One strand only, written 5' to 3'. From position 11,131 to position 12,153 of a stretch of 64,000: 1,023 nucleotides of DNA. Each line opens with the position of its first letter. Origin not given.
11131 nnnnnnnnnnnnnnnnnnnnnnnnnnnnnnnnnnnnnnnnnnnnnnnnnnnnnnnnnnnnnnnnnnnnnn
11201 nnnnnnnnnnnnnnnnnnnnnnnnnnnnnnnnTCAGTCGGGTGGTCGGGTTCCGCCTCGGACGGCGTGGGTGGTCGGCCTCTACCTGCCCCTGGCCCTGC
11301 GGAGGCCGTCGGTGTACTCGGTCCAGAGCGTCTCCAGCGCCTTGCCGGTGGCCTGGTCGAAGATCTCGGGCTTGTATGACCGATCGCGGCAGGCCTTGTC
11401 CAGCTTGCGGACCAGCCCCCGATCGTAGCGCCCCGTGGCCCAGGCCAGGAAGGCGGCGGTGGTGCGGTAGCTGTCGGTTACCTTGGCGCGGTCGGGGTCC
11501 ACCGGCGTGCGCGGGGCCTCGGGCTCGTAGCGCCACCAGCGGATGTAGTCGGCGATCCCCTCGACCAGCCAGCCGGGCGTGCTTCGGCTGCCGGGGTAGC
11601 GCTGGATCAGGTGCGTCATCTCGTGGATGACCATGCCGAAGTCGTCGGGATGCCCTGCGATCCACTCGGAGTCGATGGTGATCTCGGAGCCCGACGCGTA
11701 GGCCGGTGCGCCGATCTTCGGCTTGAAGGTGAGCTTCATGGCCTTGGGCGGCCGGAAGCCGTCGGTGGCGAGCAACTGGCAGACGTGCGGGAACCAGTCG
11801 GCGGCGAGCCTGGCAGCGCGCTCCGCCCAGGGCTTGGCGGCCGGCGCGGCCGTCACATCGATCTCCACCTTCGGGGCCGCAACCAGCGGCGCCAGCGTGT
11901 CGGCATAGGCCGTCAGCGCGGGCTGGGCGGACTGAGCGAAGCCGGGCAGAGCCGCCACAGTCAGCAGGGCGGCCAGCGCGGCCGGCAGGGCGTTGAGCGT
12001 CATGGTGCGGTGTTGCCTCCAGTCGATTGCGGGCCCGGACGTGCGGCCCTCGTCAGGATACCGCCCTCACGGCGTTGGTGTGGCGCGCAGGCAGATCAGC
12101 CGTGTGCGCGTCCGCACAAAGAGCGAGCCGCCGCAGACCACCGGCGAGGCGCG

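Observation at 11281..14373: Beta-propeller split by an ~8-helix membrane domain, in an operon with a BSP-family HExxH protein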

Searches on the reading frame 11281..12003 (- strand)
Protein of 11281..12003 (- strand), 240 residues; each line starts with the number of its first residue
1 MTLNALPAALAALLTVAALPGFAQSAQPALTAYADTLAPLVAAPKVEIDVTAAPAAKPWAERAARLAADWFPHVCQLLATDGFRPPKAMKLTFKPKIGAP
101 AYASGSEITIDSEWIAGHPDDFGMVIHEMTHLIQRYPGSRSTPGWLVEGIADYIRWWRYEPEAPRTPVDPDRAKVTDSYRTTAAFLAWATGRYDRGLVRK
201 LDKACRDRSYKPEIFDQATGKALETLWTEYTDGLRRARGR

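Call 3: search_protein_families(library=pfam, proteins=[window:11281-12003:-], max_evalue=0.1)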
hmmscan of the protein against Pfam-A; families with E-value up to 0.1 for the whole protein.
window:11281-12003:- (240 aa): 2 families
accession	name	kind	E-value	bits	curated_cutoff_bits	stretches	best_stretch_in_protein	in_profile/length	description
PF04450.18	BSP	-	9.8e-20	71.7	23.8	1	95-230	64-207/207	Peptidase of plants and bacteria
PF13699.11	eCIS_core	-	0.0099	16.5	22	1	96-135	35-75/79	eCIS core domain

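Call 4: search_protein_families(library=ncbifam, proteins=[window:11281-12003:-], max_evalue=0.1)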
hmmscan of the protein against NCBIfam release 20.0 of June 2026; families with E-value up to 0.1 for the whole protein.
window:11281-12003:- (240 aa): 1 family
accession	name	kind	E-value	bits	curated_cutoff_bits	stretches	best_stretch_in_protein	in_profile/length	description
NF033876.2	flagella_HExxH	equivalog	0.047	13.1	205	1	125-154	133-163/384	flagellinolysin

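Call 17: search_solved_structures(query=window:11281-12003:-, max_evalue=1)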
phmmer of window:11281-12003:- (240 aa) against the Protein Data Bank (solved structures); distinct sequences matched with E-value up to 1: 8.
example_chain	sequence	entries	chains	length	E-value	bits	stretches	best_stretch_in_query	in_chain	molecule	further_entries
4jgw_A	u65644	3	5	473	0.046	16.4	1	103-167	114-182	Ral guanine nucleotide dissociation stimulator-like 2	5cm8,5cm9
8cn9_A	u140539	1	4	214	0.28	13.8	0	133-166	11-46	Fab light chain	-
1i5o_A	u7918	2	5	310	0.48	13.1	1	17-139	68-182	ASPARTATE TRANSCARBAMOYLASE CATALYTIC CHAIN | Aspartate carbamoyltransferase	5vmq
9atc_A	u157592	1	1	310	0.6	12.8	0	17-140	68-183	ASPARTATE TRANSCARBAMOYLASE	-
4e2f_I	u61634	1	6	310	0.69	12.6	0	17-140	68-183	Aspartate carbamoyltransferase catalytic chain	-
1acm_A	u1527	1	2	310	0.85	12.3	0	17-140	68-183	ASPARTATE CARBAMOYLTRANSFERASE, CATALYTIC CHAIN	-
1at1_A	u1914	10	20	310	0.9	12.2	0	17-140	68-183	ASPARTATE CARBAMOYLTRANSFERASE, CATALYTIC CHAIN | ASPARTATE TRANSCARBAMOYLASE | ASPARTATE CARBAMOYLTRANSFERASE (R STATE), CATALYTIC CHAIN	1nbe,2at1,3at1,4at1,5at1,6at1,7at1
1xjw_A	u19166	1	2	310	0.95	12.1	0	17-139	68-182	Aspartate carbamoyltransferase catalytic chain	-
